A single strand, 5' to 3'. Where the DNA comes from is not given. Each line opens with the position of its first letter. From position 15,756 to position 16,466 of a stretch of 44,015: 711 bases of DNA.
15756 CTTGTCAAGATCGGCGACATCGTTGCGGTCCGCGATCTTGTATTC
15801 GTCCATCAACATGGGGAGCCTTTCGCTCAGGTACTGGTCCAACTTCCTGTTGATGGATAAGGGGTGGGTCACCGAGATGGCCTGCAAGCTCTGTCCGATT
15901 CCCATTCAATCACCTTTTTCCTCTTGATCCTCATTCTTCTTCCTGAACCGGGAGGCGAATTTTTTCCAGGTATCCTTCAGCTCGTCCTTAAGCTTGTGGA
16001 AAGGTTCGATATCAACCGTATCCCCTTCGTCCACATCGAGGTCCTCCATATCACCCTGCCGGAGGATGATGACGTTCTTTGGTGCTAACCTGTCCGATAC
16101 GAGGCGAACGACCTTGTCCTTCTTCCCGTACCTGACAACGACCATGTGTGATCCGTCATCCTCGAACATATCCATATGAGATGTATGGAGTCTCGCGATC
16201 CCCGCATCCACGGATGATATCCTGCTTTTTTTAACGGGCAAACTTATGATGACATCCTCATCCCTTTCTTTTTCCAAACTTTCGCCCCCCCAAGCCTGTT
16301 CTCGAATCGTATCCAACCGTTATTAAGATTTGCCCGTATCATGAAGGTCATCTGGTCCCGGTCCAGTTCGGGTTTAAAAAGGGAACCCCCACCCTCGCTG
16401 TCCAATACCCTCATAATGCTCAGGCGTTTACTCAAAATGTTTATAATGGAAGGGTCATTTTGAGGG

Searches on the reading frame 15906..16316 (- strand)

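Call 23: search_protein_families(library=pfam, proteins=[window:15906-16316:-], max_evalue=0.0001)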
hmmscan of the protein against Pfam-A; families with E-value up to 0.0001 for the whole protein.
window:15906-16316:- (136 aa): 1 family
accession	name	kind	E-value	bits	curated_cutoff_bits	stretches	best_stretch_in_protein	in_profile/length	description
PF02359.24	CDC48_N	-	7.8e-06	26.4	35.1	0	73-105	8-39/85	Cell division protein 48 (CDC48), N-terminal domain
